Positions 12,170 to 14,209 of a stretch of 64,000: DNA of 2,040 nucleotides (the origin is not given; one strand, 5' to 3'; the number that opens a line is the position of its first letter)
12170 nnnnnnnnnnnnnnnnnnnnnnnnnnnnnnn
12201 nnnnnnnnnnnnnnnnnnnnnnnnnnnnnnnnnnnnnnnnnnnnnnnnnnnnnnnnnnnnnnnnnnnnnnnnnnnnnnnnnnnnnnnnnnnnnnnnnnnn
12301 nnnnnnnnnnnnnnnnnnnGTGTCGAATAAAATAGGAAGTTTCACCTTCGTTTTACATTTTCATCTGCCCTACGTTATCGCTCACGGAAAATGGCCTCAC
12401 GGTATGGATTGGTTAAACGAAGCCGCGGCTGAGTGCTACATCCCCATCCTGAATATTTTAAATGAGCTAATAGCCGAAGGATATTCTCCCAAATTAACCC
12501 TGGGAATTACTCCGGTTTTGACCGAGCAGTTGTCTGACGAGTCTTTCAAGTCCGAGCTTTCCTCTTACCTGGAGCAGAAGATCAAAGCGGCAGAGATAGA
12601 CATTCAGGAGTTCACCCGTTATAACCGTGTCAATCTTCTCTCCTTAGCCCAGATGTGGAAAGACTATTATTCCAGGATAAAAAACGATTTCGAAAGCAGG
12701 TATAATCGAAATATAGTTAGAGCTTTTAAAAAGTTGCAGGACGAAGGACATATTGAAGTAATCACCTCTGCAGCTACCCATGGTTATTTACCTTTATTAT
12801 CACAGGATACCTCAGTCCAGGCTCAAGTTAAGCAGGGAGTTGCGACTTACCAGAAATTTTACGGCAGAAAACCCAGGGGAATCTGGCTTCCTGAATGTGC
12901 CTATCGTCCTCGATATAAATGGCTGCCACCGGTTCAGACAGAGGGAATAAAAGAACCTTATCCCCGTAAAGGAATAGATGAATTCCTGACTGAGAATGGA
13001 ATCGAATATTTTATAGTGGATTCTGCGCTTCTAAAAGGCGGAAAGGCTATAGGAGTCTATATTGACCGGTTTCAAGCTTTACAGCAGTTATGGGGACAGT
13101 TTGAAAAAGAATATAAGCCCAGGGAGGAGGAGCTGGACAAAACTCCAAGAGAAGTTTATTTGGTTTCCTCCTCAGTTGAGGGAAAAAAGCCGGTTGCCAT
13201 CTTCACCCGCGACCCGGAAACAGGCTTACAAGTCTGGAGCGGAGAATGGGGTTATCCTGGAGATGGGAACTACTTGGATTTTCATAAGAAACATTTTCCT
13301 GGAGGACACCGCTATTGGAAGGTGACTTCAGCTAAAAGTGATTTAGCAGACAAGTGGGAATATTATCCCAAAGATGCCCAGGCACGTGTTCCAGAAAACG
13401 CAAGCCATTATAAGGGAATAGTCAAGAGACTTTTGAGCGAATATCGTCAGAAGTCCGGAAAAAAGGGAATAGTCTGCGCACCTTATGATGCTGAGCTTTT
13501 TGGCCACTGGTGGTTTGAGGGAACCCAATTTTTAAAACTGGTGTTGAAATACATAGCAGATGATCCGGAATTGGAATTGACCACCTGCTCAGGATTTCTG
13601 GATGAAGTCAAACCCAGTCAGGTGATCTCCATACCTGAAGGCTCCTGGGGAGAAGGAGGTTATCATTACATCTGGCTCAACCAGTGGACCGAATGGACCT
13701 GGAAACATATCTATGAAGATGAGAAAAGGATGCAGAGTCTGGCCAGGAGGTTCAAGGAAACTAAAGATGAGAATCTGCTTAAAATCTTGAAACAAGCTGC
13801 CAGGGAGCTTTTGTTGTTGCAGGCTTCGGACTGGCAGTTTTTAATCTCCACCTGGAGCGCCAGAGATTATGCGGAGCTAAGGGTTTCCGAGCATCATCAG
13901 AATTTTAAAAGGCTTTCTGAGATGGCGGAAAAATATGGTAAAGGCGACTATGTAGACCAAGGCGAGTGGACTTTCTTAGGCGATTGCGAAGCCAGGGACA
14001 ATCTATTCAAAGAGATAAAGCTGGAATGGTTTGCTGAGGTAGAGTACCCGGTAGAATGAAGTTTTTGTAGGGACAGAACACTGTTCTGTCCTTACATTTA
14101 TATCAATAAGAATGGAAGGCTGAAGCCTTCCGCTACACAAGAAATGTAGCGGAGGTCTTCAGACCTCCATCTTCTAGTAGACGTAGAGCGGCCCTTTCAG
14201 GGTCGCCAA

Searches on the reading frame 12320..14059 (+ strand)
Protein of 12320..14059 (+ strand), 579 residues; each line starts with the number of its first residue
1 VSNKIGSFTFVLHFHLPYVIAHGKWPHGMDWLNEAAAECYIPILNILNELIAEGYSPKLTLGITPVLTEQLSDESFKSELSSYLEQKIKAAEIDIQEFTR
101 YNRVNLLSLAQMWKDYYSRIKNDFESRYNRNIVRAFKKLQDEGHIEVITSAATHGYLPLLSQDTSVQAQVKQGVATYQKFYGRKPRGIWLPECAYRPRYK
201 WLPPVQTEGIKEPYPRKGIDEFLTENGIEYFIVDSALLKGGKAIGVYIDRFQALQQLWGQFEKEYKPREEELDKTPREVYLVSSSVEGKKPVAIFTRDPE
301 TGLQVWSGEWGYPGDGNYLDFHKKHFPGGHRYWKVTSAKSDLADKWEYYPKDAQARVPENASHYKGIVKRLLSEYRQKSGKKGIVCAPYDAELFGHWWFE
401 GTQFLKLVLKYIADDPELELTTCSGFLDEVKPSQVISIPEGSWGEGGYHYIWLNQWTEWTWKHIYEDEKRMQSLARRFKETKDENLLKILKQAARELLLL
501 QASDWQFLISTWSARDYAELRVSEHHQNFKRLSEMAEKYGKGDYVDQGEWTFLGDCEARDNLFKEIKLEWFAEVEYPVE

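Call 15: search_protein_families(library=pfam, proteins=[window:12320-14059:+])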
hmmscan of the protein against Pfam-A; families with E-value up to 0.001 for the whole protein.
window:12320-14059:+ (579 aa): 2 families
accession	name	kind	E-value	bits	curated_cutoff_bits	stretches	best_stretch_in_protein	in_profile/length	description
PF03065.20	Glyco_hydro_57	-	3.1e-37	128.9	21.2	1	9-439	1-291/291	Glycosyl hydrolase family 57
PF09210.16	BE_C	-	6.5e-25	87.9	25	1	463-571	1-101/101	1,4-alpha-glucan branching enzyme, C-terminal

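Call 16: find_encoding_contigs(protein=window:12320-14059:+, flank=5000, max_places=10)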
Protein window:12320-14059:+ (579 aa): no gene with exactly this product is on record in the collection.

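Call 17: find_encoding_contigs(protein=window:12320-14056:+, flank=5000, max_places=10)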
Protein seq(579 aa) (579 aa): no gene with exactly this product is on record in the collection.

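Call 20: find_homologous_proteins(query=window:12320-14059:+, max_evalue=1e-50)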
Query window:12320-14059:+ (579 aa): 7980 proteins with E <= 1e-50 among 8000 candidates; the best 120 are listed.
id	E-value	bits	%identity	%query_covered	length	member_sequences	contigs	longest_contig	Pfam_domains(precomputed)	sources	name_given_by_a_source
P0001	0.0e+0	1212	88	100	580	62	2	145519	PF03065.21,PF09210.17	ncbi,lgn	-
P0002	0.0e+0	1104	78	99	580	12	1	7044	PF03065.21,PF09210.17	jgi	jgi:1,4-alpha-glucan branching enzyme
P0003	0.0e+0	1101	79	99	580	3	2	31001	PF03065.21,PF09210.17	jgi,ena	-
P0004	0.0e+0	1099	79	99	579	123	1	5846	PF03065.21,PF09210.17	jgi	jgi:1,4-alpha-glucan branching enzyme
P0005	0.0e+0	1097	78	100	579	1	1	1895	PF03065.21,PF09210.17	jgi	jgi:1,4-alpha-glucan branching enzyme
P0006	0.0e+0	1097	79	99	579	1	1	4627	PF03065.21,PF09210.17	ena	-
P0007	0.0e+0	1096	79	99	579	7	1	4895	PF03065.21,PF09210.17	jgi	jgi:1,4-alpha-glucan branching enzyme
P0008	0.0e+0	1093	78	99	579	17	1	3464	PF03065.21,PF09210.17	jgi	jgi:1,4-alpha-glucan branching enzyme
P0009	0.0e+0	1093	79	99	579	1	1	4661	PF03065.21,PF09210.17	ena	-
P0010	0.0e+0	1091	79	99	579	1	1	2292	PF03065.21,PF09210.17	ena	-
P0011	0.0e+0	1089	77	99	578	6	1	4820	PF03065.21,PF09210.17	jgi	jgi:1,4-alpha-glucan branching enzyme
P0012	0.0e+0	1086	77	100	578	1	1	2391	PF03065.21,PF09210.17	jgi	jgi:1,4-alpha-glucan branching enzyme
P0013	0.0e+0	1086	78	100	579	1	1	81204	PF03065.21,PF09210.17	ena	-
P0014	0.0e+0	1085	77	99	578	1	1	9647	PF03065.21,PF09210.17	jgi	jgi:1,4-alpha-glucan branching enzyme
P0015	0.0e+0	1083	76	99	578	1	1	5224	PF03065.21,PF09210.17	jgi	jgi:1,4-alpha-glucan branching enzyme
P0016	0.0e+0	1080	78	99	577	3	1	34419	PF03065.21,PF09210.17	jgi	jgi:1,4-alpha-glucan branching enzyme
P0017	0.0e+0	1080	78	99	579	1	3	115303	PF03065.21,PF09210.17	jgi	jgi:1,4-alpha-glucan branching enzyme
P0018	0.0e+0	1078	77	100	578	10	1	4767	PF03065.21,PF09210.17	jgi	jgi:1,4-alpha-glucan branching enzyme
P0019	0.0e+0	1077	78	99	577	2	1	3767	PF03065.21,PF09210.17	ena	-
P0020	0.0e+0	1073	76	100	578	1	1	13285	PF03065.21,PF09210.17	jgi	jgi:1,4-alpha-glucan branching enzyme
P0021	0.0e+0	1060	76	99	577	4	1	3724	PF03065.21,PF09210.17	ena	-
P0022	0.0e+0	1053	76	99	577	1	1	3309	PF03065.21,PF09210.17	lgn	-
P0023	0.0e+0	1047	75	99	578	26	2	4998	PF03065.21,PF09210.17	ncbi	ncbi:MAG: 1,4-alpha-glucan branching protein domain-containing protein [Candidatus Zixiibacteriota b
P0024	0.0e+0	1038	74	99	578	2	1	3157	PF03065.21,PF09210.17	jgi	jgi:1,4-alpha-glucan branching enzyme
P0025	0.0e+0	1030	74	99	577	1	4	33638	PF03065.21,PF09210.17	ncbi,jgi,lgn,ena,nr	ncbi:MAG: hypothetical protein AMJ90_02300 [candidate division Zixibacteria bacterium SM23_73_2]|nr:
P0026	0.0e+0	1027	77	95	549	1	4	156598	PF03065.21,PF09210.17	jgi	jgi:1,4-alpha-glucan branching enzyme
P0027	0.0e+0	1023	77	95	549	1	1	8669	PF03065.21,PF09210.17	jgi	jgi:1,4-alpha-glucan branching enzyme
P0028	0.0e+0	1023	76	95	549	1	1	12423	PF03065.21,PF09210.17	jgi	jgi:1,4-alpha-glucan branching enzyme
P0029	0.0e+0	1010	74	99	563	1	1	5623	PF03065.21,PF09210.17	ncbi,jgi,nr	ncbi:MAG: hypothetical protein AMJ73_10190 [candidate division Zixibacteria bacterium SM1_73]|nr:MAG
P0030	4.2e-293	992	69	99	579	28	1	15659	PF03065.21,PF09210.17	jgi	jgi:1,4-alpha-glucan branching enzyme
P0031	7.3e-290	981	74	95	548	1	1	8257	PF03065.21,PF09210.17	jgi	-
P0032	4.2e-287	972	68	99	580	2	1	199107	PF03065.21,PF09210.17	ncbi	-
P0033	5.0e-284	962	69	99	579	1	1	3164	PF03065.21,PF09210.17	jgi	-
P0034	3.2e-282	956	66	100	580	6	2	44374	PF03065.21,PF09210.17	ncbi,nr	ncbi:MAG: DUF1957 domain-containing protein [candidate division Zixibacteria bacterium]|nr:DUF1957 d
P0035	3.6e-281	952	67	100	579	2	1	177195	PF03065.21,PF09210.17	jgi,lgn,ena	-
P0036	4.5e-281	952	67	99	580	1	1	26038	PF03065.21,PF09210.17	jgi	jgi:1,4-alpha-glucan branching enzyme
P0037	1.6e-280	950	67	99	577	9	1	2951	PF03065.21,PF09210.17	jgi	-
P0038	1.8e-280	950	68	99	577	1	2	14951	PF03065.21,PF09210.17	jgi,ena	-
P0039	7.5e-279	944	66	99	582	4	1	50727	PF03065.21,PF09210.17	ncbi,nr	ncbi:MAG: DUF1957 domain-containing protein [candidate division Zixibacteria bacterium]|nr:DUF1957 d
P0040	1.6e-277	940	66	100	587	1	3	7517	PF03065.21,PF09210.17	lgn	-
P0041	2.0e-277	940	66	99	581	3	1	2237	PF03065.21,PF09210.17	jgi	jgi:1,4-alpha-glucan branching enzyme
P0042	2.8e-275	933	64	99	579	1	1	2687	PF03065.21,PF09210.17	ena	-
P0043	8.5e-275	931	66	99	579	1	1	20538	PF03065.21,PF09210.17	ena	-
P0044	5.9e-274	928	65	99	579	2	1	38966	PF03065.21,PF09210.17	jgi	jgi:1,4-alpha-glucan branching enzyme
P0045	6.1e-274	928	66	99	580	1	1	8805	PF03065.21,PF09210.17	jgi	-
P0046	2.8e-273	926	66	99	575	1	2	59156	PF03065.21,PF09210.17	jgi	jgi:1,4-alpha-glucan branching enzyme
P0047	9.6e-273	924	65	99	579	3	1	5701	PF03065.21,PF09210.17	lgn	-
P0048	1.8e-272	923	67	100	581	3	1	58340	PF03065.21,PF09210.17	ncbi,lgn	-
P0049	3.1e-272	923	65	99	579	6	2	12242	PF03065.21,PF09210.17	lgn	-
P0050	4.3e-272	922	63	100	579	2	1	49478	PF03065.21,PF09210.17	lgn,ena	-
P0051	4.4e-272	922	66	99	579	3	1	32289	PF03065.21,PF09210.17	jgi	jgi:1,4-alpha-glucan branching enzyme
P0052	2.0e-271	920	64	100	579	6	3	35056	PF03065.21,PF09210.17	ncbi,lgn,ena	-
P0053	5.6e-271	918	65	99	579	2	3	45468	PF03065.21,PF09210.17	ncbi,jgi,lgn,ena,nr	ncbi:MAG: DUF1957 domain-containing protein [candidate division Zixibacteria bacterium]|nr:DUF1957 d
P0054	5.7e-271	918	66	99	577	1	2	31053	PF03065.21,PF09210.17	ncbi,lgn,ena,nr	ncbi:MAG: DUF1957 domain-containing protein [candidate division Zixibacteria bacterium]|nr:DUF1957 d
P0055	6.7e-271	918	66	99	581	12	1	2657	PF03065.21,PF09210.17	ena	-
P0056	1.5e-269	914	66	99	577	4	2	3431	PF03065.21,PF09210.17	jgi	jgi:1,4-alpha-glucan branching enzyme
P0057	4.2e-269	912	65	99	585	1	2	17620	PF03065.21,PF09210.17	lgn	-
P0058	4.9e-269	912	63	99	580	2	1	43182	PF03065.21,PF09210.17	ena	-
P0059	6.1e-269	912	65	99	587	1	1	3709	PF03065.21,PF09210.17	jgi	-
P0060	7.1e-268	908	65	100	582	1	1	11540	PF03065.21,PF09210.17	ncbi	ncbi:MAG: glycoside hydrolase family 57 protein [bacterium]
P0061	1.2e-267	907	65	99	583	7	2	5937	PF03065.21,PF09210.17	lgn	-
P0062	5.2e-267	905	64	98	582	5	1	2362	PF03065.21,PF09210.17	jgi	-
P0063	1.2e-266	904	65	99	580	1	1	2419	PF03065.21,PF09210.17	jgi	jgi:1,4-alpha-glucan branching enzyme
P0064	3.0e-266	903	65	100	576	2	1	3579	PF03065.21,PF09210.17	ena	-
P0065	3.4e-266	903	65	100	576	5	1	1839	PF03065.21,PF09210.17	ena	-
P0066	5.3e-266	902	64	100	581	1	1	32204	PF03065.21,PF09210.17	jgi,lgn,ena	-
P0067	1.8e-265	900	64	99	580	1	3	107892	PF03065.21,PF09210.17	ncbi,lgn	-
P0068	3.0e-264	896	63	100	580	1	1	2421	PF03065.21,PF09210.17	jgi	jgi:1,4-alpha-glucan branching enzyme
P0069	4.6e-264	896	64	99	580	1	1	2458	PF03065.21,PF09210.17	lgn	-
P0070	2.7e-263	893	64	99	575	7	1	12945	PF03065.21,PF09210.17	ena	-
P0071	3.1e-263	893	65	100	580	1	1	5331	PF03065.21,PF09210.17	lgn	-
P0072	5.9e-263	892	63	100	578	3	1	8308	PF03065.21,PF09210.17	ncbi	ncbi:MAG: 1,4-alpha-glucan branching protein domain-containing protein [bacterium]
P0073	1.6e-262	890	62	98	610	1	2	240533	PF03065.21,PF09210.17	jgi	jgi:1,4-alpha-glucan branching enzyme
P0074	2.9e-262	890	64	100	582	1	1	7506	PF03065.21,PF09210.17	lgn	-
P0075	4.6e-262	889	64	99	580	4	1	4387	PF03065.21,PF09210.17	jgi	-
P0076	2.7e-261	886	64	99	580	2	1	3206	PF03065.21,PF09210.17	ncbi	-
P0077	4.8e-261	886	66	99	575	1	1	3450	PF03065.21,PF09210.17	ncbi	-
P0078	6.0e-261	885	65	99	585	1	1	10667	PF03065.21,PF09210.17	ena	-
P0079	9.1e-261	885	64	99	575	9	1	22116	PF03065.21,PF09210.17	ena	-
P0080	1.7e-260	884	65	100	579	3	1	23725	PF03065.21,PF09210.17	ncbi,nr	ncbi:MAG: DUF1957 domain-containing protein [candidate division NC10 bacterium]|nr:DUF1957 domain-co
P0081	5.6e-260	882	63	99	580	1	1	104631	PF03065.21,PF09210.17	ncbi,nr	ncbi:MAG: DUF1957 domain-containing protein [candidate division KSB1 bacterium]|nr:DUF1957 domain-co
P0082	6.4e-260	882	64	99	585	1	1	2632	PF03065.21,PF09210.17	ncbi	-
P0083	3.2e-259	880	63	99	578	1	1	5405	PF03065.21,PF09210.17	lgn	-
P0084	3.6e-259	879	64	99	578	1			PF03065.21,PF09210.17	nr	nr:DUF1957 domain-containing protein [candidate division Zixibacteria bacterium]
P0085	4.4e-259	879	61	99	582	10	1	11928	PF03065.21,PF09210.17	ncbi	-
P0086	5.4e-259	879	62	100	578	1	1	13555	PF03065.21,PF09210.17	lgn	-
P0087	9.4e-259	878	63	99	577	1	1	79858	PF03065.21,PF09210.17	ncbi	-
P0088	1.1e-258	878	65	99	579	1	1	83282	PF03065.21,PF09210.17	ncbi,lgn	-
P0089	3.4e-258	876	62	99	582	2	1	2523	PF03065.21,PF09210.17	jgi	jgi:1,4-alpha-glucan branching enzyme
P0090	4.5e-258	876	63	99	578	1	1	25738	PF03065.21,PF09210.17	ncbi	-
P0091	4.8e-258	876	64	99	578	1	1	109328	PF03065.21,PF09210.17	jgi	jgi:1,4-alpha-glucan branching enzyme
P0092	5.5e-258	876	63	100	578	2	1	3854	PF03065.21,PF09210.17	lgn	-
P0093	7.1e-258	875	63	99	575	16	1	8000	PF03065.21,PF09210.17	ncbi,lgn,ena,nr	ncbi:MAG: DUF1957 domain-containing protein [Candidatus Latescibacteria bacterium]|nr:DUF1957 domain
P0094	7.1e-258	875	65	99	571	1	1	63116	PF03065.21,PF09210.17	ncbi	ncbi:MAG: 1,4-alpha-glucan branching protein domain-containing protein [bacterium]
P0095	1.2e-257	874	64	99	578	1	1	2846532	PF03065.21,PF09210.17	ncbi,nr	ncbi:MAG: DUF1957 domain-containing protein [Candidatus Zixiibacteriota bacterium]|nr:MAG: DUF1957 d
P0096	2.1e-257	874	63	99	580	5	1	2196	PF03065.21,PF09210.17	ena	-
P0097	3.4e-257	873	64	99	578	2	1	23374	PF03065.21,PF09210.17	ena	-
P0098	6.8e-257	872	64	99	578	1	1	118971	PF03065.21,PF09210.17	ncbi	ncbi:MAG: 1,4-alpha-glucan branching protein domain-containing protein [bacterium]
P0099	6.9e-257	872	63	99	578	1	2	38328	PF03065.21,PF09210.17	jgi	jgi:1,4-alpha-glucan branching enzyme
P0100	2.9e-256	870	63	99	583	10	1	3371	PF03065.21,PF09210.17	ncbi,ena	-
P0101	3.2e-256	870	62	99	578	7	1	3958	PF03065.21,PF09210.17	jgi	-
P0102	4.8e-256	869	62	99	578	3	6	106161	PF03065.21,PF09210.17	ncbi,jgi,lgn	-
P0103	5.4e-256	869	63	99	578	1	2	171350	PF03065.21,PF09210.17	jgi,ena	-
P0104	6.2e-256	869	64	99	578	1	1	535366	PF03065.21,PF09210.17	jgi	jgi:1,4-alpha-glucan branching enzyme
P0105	6.5e-256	869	64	99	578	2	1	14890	PF03065.21,PF09210.17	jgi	-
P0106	7.8e-256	868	62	99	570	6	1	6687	PF03065.21,PF09210.17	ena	-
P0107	1.0e-255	868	62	100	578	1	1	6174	PF03065.21,PF09210.17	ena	-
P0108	1.1e-255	868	63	98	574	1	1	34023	PF03065.21,PF09210.17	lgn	-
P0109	1.5e-255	867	63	99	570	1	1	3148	PF03065.21,PF09210.17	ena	-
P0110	1.7e-255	867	62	100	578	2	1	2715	PF03065.21,PF09210.17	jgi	jgi:1,4-alpha-glucan branching enzyme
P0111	1.9e-255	867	64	99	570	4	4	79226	PF03065.21,PF09210.17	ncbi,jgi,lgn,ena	-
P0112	2.7e-255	867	64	99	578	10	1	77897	PF03065.21,PF09210.17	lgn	-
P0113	3.3e-255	866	64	99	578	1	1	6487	PF03065.21,PF09210.17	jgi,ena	-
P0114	4.9e-255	866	63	99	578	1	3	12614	PF03065.21,PF09210.17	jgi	jgi:1,4-alpha-glucan branching enzyme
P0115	5.5e-255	866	63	99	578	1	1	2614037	PF03065.21,PF09210.17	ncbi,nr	ncbi:MAG: DUF1957 domain-containing protein [Candidatus Zixiibacteriota bacterium]|nr:MAG: DUF1957 d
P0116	6.6e-255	865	64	99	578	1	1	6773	PF03065.21,PF09210.17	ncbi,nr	ncbi:MAG: DUF1957 domain-containing protein [candidate division Zixibacteria bacterium]|nr:DUF1957 d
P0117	7.3e-255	865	63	99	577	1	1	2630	PF03065.21,PF09210.17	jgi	-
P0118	2.0e-254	864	62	100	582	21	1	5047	PF03065.21,PF09210.17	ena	-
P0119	2.2e-254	864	62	99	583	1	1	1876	PF03065.21,PF09210.17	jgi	-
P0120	2.3e-254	864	63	99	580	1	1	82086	PF03065.21,PF09210.17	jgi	-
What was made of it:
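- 12320..14059 (+): GH57 1,4-alpha-glucan branching enzyme gene, 579 aa, GTG start. Pfam PF03065 and PF09210 (call 15); homologue lengths (call 20).
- Checked: The 120 best homologues are 548-610 aa, mostly 577-582, and the window protein read from 12320 is 579 aa (call 20).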

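Call 21: find_encoding_contigs(protein=P0001, flank=6000, max_places=4)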
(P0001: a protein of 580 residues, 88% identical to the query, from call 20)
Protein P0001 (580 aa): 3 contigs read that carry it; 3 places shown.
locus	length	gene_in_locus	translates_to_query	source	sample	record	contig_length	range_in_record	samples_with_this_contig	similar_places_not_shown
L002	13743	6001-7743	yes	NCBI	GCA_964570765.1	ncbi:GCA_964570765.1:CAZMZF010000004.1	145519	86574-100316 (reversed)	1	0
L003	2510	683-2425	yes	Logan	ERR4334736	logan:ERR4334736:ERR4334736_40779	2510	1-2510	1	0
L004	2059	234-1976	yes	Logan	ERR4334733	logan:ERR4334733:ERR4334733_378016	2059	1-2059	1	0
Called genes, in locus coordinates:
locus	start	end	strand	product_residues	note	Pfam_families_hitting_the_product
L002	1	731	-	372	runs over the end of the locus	PF00437:T2SSE, PF13401:AAA_22 (faint)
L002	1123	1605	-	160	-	PF00364:Biotin_lipoyl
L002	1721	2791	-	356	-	PF01321:Creatinase_N, PF00557:Peptidase_M24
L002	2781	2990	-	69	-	-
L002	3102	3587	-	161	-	PF01467:CTP_transf_like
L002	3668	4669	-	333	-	PF00294:PfkB, PF08543:Phos_pyr_kin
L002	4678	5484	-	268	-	PF01569:PAP2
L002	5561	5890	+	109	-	PF11950:DUF3467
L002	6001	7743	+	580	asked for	PF03065:Glyco_hydro_57, PF09210:BE_C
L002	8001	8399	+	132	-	-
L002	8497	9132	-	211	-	PF13505:OMP_b-brl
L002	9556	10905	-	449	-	PF01523:PmbA_TldD_1st (weak), PF19290:PmbA_TldD_2nd (weak), PF19289:PmbA_TldD_3rd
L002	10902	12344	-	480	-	PF01523:PmbA_TldD_1st, PF19290:PmbA_TldD_2nd (weak), PF19289:PmbA_TldD_3rd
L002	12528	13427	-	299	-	PF00294:PfkB, PF08543:Phos_pyr_kin (weak)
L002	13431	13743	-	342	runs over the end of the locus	PF01075:Glyco_transf_9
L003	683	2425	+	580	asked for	PF03065:Glyco_hydro_57, PF09210:BE_C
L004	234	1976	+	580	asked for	PF03065:Glyco_hydro_57, PF09210:BE_C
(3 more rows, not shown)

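Call 22: find_encoding_contigs(protein=P0013, flank=6000, max_places=3)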
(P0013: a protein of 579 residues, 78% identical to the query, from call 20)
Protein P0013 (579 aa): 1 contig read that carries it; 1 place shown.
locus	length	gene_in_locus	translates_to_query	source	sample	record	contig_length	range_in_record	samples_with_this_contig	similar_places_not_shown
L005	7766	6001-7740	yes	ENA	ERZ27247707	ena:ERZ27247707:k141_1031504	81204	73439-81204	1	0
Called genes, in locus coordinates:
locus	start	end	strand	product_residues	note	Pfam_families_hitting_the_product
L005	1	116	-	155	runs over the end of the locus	PF00364:Biotin_lipoyl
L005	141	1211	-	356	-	PF01321:Creatinase_N, PF00557:Peptidase_M24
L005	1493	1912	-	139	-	PF01467:CTP_transf_like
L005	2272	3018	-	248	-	PF04140:ICMT, PF04191:PEMT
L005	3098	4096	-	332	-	PF00294:PfkB, PF08543:Phos_pyr_kin (weak)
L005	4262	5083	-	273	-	PF01569:PAP2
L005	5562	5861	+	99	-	PF11950:DUF3467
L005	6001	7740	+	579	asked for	PF03065:Glyco_hydro_57, PF09210:BE_C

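Call 23: find_encoding_contigs(protein=P0017, flank=6000, max_places=3)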
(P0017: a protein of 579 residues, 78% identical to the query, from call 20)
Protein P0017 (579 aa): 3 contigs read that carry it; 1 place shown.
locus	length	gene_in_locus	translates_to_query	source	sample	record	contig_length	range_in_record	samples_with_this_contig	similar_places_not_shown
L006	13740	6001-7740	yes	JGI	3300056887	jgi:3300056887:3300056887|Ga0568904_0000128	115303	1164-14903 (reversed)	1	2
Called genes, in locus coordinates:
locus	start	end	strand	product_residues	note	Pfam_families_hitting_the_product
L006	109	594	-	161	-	PF00364:Biotin_lipoyl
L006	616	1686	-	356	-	PF01321:Creatinase_N, PF00557:Peptidase_M24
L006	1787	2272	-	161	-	PF06574:FAD_syn (faint), PF01467:CTP_transf_like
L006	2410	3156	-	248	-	PF04191:PEMT, PF04140:ICMT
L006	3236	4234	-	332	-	PF00294:PfkB, PF08543:Phos_pyr_kin (weak)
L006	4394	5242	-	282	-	PF01569:PAP2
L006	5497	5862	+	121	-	PF11950:DUF3467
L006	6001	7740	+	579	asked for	PF03065:Glyco_hydro_57, PF09210:BE_C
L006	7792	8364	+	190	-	-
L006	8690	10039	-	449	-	PF01523:PmbA_TldD_1st (weak), PF19289:PmbA_TldD_3rd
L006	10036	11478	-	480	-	PF01523:PmbA_TldD_1st, PF19290:PmbA_TldD_2nd (weak), PF19289:PmbA_TldD_3rd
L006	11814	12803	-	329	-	PF00294:PfkB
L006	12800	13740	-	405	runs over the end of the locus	PF01075:Glyco_transf_9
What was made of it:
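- DUF3467-GH57 synteny with short spacers is conserved (calls 21-23).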
